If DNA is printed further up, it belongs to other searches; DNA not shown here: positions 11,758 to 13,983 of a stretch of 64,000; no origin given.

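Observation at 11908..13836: Unusual fusion of a GT9 heptosyltransferase-family domain with a sulfotransferase domain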

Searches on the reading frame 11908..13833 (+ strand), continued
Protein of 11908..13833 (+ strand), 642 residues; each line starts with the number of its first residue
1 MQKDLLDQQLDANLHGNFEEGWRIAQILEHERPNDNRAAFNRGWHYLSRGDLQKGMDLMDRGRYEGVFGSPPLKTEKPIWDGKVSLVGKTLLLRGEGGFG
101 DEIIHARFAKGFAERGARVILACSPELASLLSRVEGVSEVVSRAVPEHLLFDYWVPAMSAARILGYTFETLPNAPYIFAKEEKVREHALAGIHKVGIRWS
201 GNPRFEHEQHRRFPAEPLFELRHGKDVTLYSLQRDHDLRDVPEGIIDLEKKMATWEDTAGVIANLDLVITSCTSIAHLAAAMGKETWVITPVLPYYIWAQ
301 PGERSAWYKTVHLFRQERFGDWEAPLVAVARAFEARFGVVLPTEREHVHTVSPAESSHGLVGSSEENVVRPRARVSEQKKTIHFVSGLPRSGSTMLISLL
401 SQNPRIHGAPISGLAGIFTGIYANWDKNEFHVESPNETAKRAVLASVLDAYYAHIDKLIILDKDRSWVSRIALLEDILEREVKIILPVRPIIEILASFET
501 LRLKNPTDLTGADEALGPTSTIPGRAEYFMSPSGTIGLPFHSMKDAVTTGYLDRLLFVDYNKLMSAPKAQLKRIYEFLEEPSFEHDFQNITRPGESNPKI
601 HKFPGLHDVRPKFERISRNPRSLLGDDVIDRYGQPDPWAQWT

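Call 15: find_encoding_contigs(protein=P0116, flank=8000, max_places=1)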
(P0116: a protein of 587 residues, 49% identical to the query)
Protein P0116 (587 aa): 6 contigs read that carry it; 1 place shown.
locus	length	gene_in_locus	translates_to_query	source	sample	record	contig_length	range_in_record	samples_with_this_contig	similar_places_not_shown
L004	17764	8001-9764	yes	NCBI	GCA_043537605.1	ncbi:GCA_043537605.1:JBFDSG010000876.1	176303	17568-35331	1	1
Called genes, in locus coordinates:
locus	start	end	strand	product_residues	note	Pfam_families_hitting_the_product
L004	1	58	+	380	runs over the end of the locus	-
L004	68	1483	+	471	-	PF25384:Alsin_RLD (faint), PF25390:WD40_RLD, PF00415:RCC1, PF25390:WD40_RLD, PF13540:RCC1_2 (weak)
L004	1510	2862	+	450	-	-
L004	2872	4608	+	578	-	PF05345:He_PIG, PF25384:Alsin_RLD (faint), PF25390:WD40_RLD, PF00415:RCC1, PF13540:RCC1_2 (weak), PF25390:WD40_RLD, PF00415:RCC1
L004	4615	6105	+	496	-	PF25384:Alsin_RLD (faint), PF25390:WD40_RLD, PF00415:RCC1 (weak), PF25390:WD40_RLD, PF13540:RCC1_2 (weak), PF00415:RCC1 (weak), PF13540:RCC1_2 (weak), PF00415:RCC1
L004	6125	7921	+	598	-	PF01833:TIG (weak), PF05345:He_PIG (weak), PF25390:WD40_RLD, PF25384:Alsin_RLD (faint), PF00415:RCC1, PF13540:RCC1_2 (weak), PF25390:WD40_RLD, PF00415:RCC1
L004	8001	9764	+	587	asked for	PF00685:Sulfotransfer_1, PF13469:Sulfotransfer_3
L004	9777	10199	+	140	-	-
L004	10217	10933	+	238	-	PF01755:Glyco_transf_25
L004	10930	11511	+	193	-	PF13578:Methyltransf_24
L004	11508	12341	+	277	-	PF00535:Glycos_transf_2 (faint)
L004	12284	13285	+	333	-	PF13450:NAD_binding_8, PF03275:GLF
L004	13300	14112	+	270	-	PF01583:APS_kinase (weak)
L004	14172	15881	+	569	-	PF01833:TIG (weak), PF05345:He_PIG, PF25390:WD40_RLD, PF25384:Alsin_RLD (faint), PF00415:RCC1, PF13540:RCC1_2, PF00415:RCC1 (weak), PF25390:WD40_RLD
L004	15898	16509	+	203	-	-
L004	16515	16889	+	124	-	-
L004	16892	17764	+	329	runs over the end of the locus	PF21722:Gly_rich_2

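Call 18: find_encoding_contigs(protein=P0100, flank=8000, max_places=1)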
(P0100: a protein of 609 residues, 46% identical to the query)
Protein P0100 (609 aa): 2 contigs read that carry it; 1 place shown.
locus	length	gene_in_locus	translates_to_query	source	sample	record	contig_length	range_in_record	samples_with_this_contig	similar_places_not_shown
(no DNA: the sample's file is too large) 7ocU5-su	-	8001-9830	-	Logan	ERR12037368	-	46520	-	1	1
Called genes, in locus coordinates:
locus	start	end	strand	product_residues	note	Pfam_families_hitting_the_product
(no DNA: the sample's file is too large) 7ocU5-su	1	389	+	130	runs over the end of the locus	PF10841:DUF2644 (weak)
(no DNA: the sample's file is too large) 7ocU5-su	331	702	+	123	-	-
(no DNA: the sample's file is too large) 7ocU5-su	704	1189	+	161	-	-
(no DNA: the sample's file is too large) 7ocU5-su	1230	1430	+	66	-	-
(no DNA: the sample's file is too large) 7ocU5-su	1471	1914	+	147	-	-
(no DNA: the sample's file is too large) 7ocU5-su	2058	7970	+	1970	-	-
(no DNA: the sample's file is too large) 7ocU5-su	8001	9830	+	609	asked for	PF00685:Sulfotransfer_1, PF13469:Sulfotransfer_3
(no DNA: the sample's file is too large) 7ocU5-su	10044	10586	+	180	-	-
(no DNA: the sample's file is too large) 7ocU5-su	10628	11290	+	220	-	-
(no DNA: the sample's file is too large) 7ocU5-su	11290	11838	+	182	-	-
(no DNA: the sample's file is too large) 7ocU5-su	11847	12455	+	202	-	PF14301:DUF4376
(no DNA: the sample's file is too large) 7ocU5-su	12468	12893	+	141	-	-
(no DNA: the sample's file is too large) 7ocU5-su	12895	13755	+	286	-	-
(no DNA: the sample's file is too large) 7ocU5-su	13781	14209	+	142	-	-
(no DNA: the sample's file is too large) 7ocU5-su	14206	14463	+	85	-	-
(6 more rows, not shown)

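Call 19: find_encoding_contigs(protein=P0054, flank=8000, max_places=1)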
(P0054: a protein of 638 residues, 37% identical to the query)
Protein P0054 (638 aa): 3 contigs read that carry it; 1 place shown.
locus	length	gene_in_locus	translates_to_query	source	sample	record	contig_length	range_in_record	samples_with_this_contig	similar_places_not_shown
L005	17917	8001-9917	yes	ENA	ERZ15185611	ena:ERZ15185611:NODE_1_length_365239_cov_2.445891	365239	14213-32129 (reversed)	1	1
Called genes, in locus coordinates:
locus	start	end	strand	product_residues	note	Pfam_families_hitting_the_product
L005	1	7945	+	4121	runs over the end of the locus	PF00415:RCC1, PF25390:WD40_RLD, PF00415:RCC1, PF13540:RCC1_2, PF00415:RCC1, PF25390:WD40_RLD, PF00415:RCC1, PF25390:WD40_RLD, +39 more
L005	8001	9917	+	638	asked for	PF00685:Sulfotransfer_1, PF13469:Sulfotransfer_3 (weak)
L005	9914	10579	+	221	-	PF13489:Methyltransf_23, PF13847:Methyltransf_31, PF08241:Methyltransf_11, PF08242:Methyltransf_12, PF13649:Methyltransf_25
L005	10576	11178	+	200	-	-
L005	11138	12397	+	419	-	-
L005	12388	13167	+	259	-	PF05575:V_cholerae_RfbT (weak), PF05050:Methyltransf_21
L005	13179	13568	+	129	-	-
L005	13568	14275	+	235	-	PF01755:Glyco_transf_25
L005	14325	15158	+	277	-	-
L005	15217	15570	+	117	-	-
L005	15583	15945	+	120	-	-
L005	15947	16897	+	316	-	-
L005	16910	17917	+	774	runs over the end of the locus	PF13927:Ig_3 (faint)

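Call 20: find_encoding_contigs(protein=P0025, flank=8000, max_places=1)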
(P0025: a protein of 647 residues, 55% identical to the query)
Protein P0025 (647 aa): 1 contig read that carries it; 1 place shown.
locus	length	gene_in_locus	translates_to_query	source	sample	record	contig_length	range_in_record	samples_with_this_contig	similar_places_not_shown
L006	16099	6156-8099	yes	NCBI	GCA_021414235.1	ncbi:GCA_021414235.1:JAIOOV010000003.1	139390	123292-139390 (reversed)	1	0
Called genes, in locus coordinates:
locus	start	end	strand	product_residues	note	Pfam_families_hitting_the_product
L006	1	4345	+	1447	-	?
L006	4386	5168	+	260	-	PF00902:TatC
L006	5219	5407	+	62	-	PF02416:TatA_B_E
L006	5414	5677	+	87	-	PF10518:TAT_signal (faint)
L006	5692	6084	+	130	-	-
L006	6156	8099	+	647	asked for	PF00685:Sulfotransfer_1, PF13469:Sulfotransfer_3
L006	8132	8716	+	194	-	PF23951:DUF7282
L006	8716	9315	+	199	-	PF00174:Oxidored_molyb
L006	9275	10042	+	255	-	PF00970:FAD_binding_6, PF00175:NAD_binding_1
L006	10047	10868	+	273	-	PF00730:HhH-GPD, PF00633:HHH (faint)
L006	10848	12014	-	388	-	PF07690:MFS_1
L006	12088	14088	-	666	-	PF00753:Lactamase_B, PF23023:Anti-Pycsar_Apyc1 (weak), PF12706:Lactamase_B_2, PF22505:RNase_J_b_CASP, PF17770:RNase_J_C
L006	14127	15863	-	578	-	PF00496:SBP_bac_5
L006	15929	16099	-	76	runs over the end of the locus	PF03840:SecG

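Call 21: predict_structure(alignment_id=A1)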
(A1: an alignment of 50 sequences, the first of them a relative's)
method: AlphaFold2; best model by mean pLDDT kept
length: 642 residues; sequences in the alignment: 50
mean_pLDDT: 88.3   pTM: 0.67
mean pLDDT of the five models: 88.3, 86.8, 86.8, 86.6, 86.1
residues with pLDDT >= 90: 451; 70-90: 134; 50-70: 21; < 50: 36
segments of 3 or more residues with pLDDT < 50: 343-376
pLDDT, mean of each block of 10 residues (from residue 1): 82 89 96 95 95 97 90 91 96 94 98 98 96 98 89 97 97 97 97 92 56 85 95 83 92 94 98 95 97 91 95 91 93 91 39 32 34 53 95 94 95 93 81 80 94 94 95 95 96 94 88 89 95 94 94 95 89 95 94 79 84 85 89 82 77
secondary structure, 60 per line:
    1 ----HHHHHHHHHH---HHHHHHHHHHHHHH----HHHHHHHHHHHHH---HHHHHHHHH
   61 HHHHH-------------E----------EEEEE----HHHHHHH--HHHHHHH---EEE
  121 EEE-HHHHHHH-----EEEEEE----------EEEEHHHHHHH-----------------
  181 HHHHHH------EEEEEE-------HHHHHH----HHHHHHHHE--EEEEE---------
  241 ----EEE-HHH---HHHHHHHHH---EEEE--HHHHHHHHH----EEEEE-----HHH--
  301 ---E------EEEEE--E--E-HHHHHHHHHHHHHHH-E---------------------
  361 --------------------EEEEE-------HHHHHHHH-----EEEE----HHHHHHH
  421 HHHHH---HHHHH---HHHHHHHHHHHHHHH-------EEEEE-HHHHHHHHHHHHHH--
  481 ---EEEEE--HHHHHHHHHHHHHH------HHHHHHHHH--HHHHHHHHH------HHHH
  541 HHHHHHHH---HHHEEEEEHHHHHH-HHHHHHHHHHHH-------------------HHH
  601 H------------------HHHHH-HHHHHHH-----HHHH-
elements in order: H5-14 H18-31 H36-48 H52-65 E90-94 H99-105 H108-114 E118-123 H125-131 E137-142 E153-156 H157-163 H181-186 E193-198 H206-211 H216-223 E227-231 E245-247 H255-263 E267-270 H273-281 E286-290 E311-315 H323-337 E381-385 H393-400 E406-409 H414-425 H429-433 H437-451 E459-463 H465-478 E484-488 H491-504 H511-519 H522-530 H537-548 E555-559 H560-565 H567-578 H598-601 H620-624 H626-632 H638-641

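Call 25: fold_search(model_id=the predicted structure, library=pdb)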
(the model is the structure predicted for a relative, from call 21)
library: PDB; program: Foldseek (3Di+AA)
matches with E <= 10: 1437; with E <= 0.001: 73
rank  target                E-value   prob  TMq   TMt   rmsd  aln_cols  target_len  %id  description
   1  8w5z_A                7.6e-08  1.00  0.27  0.49   3.6       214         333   19  Crystal structure of tick tyrosylprotein sulfotransferase reveals the activation mechanism of tick anticoagulant prote (released 2024-04-10)
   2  3ap1_A                9.5e-08  1.00  0.26  0.53   3.9       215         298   18  Crystal structure of human tyrosylprotein sulfotransferase-2 complexed with PAP and C4 peptide (released 2011-10-26)
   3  3ap3_C                1.3e-07  1.00  0.25  0.54   3.9       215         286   18  Crystal structure of human tyrosylprotein sulfotransferase-2 complexed with PAP (released 2011-10-26)
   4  3ap2_B                2.1e-07  1.00  0.26  0.51   4.3       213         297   18  Crystal structure of human tyrosylprotein sulfotransferase-2 complexed with PAP,C4 peptide, and phosphate ion (released 2011-10-26)
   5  9wwe                  2.4e-07  1.00  0.26  0.53   3.6       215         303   18  Crystal structure of human tyrosylprotein sulfotransferase 2 (TPST2) in cation-bound state (released 2025-12-31)
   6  4gox                  3.0e-07  1.00  0.23  0.48  12.8       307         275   22  Sulfotransferase Domain from the Synechococcus PCC 7002 Olefin Synthase (released 2012-10-17)
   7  5wrj_A                3.4e-07  1.00  0.26  0.55   4.1       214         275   17  Crystal structure of human tyrosylprotein sulfotransferase-1 complexed with PAP and gastrin peptide (released 2017-09-06)
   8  3ap3_B                3.6e-07  1.00  0.26  0.55   3.6       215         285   19  Crystal structure of human tyrosylprotein sulfotransferase-2 complexed with PAP (released 2011-10-26)
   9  5wri_A                3.8e-07  1.00  0.26  0.55   4.2       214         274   17  Crystal structure of human tyrosylprotein sulfotransferase-1 complexed with PAP and C4 peptide (released 2017-09-13)
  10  3ap3_D                6.6e-07  1.00  0.26  0.53   4.2       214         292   18  Crystal structure of human tyrosylprotein sulfotransferase-2 complexed with PAP (released 2011-10-26)
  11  5wrj_C                1.0e-06  1.00  0.26  0.55   4.2       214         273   16  Crystal structure of human tyrosylprotein sulfotransferase-1 complexed with PAP and gastrin peptide (released 2017-09-06)
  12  4gbm                  1.0e-06  1.00  0.24  0.49  11.6       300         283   17  Sulfotransferase Domain from the Curacin Biosynthetic Pathway (released 2012-10-17)
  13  6xl8_B                1.1e-06  1.00  0.25  0.55   8.0       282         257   17  Crystal structure of 3-O-Sulfotransferase isoform 3 in complex with 8mer oligosaccharide with no 6S sulfation (released 2021-06-23)
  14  3tov_A                1.2e-06  1.00  0.29  0.51   5.1       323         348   11  The crystal structure of the glycosyl transferase family 9 from Veillonella parvula DSM 2008 (released 2011-09-21)
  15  1t8t_B                1.6e-06  1.00  0.23  0.49   8.7       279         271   17  Crystal Structure of human 3-O-Sulfotransferase-3 with bound PAP (released 2004-08-31)
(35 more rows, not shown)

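Call 29: search_dna_similar(query=window:11908-13833:+, collection=phages, mode=protein, max_rows=25)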
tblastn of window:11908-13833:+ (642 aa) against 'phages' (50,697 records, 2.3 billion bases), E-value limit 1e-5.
Records with a match: 11; places in all: 15; records where one place covers at least 80% of the query: 0.
Best place of each record, by identity: <60% 11.
By first word of the organism name: Synechococcus 7; Marine 3; Caudoviricetes 1.
By host as written in the record: - 4; Synechococcus sp. KCZYC6 2; Synechococcus sp. WH7803 2; Synechococcus sp. WH 7803 2; Synechococcus elongatus PCC 7942 = FACHB-805 1.
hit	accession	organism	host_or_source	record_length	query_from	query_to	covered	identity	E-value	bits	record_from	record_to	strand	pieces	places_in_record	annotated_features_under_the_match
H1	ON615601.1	Synechococcus phage BUCT-ZZ01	Synechococcus elongatus PCC 7942 = ...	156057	37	346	48%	43.9%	5e-71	256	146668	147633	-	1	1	hypothetical protein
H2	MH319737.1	Marine virus AG-345-E08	single cell amplified by WGA-X; seawater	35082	5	334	51%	29.6%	7e-27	123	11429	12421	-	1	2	record has no annotation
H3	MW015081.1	Synechococcus phage S-SRM01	Synechococcus sp. KCZYC6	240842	35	326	45%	31.7%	1e-30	135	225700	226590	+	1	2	tetratricopeptide repeat protein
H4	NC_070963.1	Synechococcus phage S-SRM01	Synechococcus sp. KCZYC6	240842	35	326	45%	31.7%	1e-30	135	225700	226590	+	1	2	tetratricopeptide repeat protein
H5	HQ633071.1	Synechococcus phage S-SKS1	Synechococcus sp. WH7803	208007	380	640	41%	35.0%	1e-42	171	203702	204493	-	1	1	sulfotransferase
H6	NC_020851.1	Synechococcus phage S-SKS1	Synechococcus sp. WH7803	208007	380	640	41%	35.0%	1e-42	171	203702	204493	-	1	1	sulfotransferase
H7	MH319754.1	Marine virus AG-345-L05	single cell amplified by WGA-X; seawater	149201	380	634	40%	35.3%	3e-40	164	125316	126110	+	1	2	record has no annotation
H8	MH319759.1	Marine virus AG-345-O18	single cell amplified by WGA-X; seawater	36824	379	640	41%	30.8%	3e-34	145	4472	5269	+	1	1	record has no annotation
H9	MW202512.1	Caudoviricetes sp.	Manatee Spring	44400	34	338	48%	24.3%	2e-13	81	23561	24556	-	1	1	tetratricopeptide repeat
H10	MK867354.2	Synechococcus phage S-SCSM1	Synechococcus sp. WH 7803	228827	380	612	36%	26.0%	9e-11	71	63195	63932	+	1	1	sulfotransferase | endonuclease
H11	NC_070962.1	Synechococcus phage S-SCSM1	Synechococcus sp. WH 7803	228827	380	612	36%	26.0%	9e-11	71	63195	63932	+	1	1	sulfotransferase | exonuclease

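Call 30: find_related_loci(query=A1, collection=genome_contigs, flank=10000)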
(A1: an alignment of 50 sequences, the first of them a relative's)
Query A1 (642 aa) in genome_contigs; peptide patterns used: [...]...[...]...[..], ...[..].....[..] (x = any residue, [..] = any of these).
176 stretches matched a pattern; 63 encode a relative of the query (tblastn E <= 1e-3); 61 distinct loci.
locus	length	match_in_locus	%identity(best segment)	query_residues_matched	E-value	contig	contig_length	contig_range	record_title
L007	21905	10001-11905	57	1-641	0e+0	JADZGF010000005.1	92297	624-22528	MAG: Candidatus Nomurabacteria bacterium isolate SJ94 c_000000676995, whole genome shotgun sequence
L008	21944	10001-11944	54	1-642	0e+0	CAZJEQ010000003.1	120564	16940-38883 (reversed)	MAG TPA_asm: uncultured Candidatus Saccharibacteria bacterium isolate SRP292972_co3_22 genome assembly, contig: NODE_192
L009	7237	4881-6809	54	9-642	0e+0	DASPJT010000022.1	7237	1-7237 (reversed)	MAG TPA_asm: Candidatus Paceibacterota bacterium isolate SMAG_U12017 k141_1525049, whole genome shotgun sequence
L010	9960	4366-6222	52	5-642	0e+0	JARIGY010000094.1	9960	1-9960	MAG: Candidatus Taylorbacteria bacterium isolate CullarsAll.DT.32 k141_695479, whole genome shotgun sequence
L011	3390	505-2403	50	5-642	0e+0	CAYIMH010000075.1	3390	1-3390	MAG TPA_asm: uncultured Candidatus Saccharibacteria bacterium isolate ERP119705_co25_195 genome assembly, contig: NODE_4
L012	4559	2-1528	50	111-642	1e-178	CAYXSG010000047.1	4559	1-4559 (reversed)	MAG TPA_asm: uncultured Candidatus Saccharibacteria bacterium isolate binchicken_co54_30 genome assembly, contig: NODE_3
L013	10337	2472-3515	53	6-349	1e-113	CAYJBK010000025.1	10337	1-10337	MAG TPA_asm: uncultured Candidatus Saccharibacteria bacterium isolate ERP119705_co9_194 genome assembly, contig: NODE_87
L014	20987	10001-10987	53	5-329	1e-111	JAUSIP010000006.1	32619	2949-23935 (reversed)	MAG: bacterium isolate E14_metabat.bin.256 E14_k141_535062, whole genome shotgun sequence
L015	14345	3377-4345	51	5-336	7e-102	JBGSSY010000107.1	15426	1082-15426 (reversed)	MAG: Bdellovibrionales bacterium isolate JTS-AC393 k141_3161364, whole genome shotgun sequence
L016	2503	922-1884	52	5-333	1e-104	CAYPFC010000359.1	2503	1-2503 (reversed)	MAG TPA_asm: uncultured Pseudobdellovibrionaceae bacterium isolate binchicken_co179_51 genome assembly, contig: NODE_604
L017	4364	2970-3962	49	1-337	9e-100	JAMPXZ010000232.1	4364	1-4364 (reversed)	MAG: Oligoflexia bacterium isolate R2F_R2FSRR_metabat.55 R2F_C12992, whole genome shotgun sequence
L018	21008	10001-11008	50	5-339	2e-98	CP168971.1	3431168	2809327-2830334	Bdellovibrio bacteriovorus strain Bd16 chromosome, complete genome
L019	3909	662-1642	51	5-336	4e-99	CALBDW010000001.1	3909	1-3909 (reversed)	MAG TPA_asm: uncultured Bdellovibrionales bacterium isolate SRR5251193_bin.21_CONCOCT_v1.1_MAG genome assembly, contig:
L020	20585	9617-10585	50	5-336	4e-97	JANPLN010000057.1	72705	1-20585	MAG: Bdellovibrionales bacterium isolate VAR_61_concoct_220 VAR_61_k141_3349276, whole genome shotgun sequence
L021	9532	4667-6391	48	5-626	2e-95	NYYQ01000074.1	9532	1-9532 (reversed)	MAG: Candidatus Woesearchaeota archaeon isolate ARS74 MHASMcontig_637350, whole genome shotgun sequence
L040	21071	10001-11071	43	6-339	1e-85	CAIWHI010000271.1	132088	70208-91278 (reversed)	MAG: uncultured Bacteroidetes bacterium isolate Kiruna_bin-03880 genome assembly, contig: bin-03880:0271/1039, whole gen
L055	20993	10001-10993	42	1-349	3e-68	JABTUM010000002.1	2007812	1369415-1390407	MAG: Planctomycetota bacterium isolate H5_PLA8 seq002, whole genome shotgun sequence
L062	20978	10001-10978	47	5-336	4e-87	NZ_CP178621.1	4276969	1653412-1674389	Bdellovibrio sp. HCB337 chromosome, complete genome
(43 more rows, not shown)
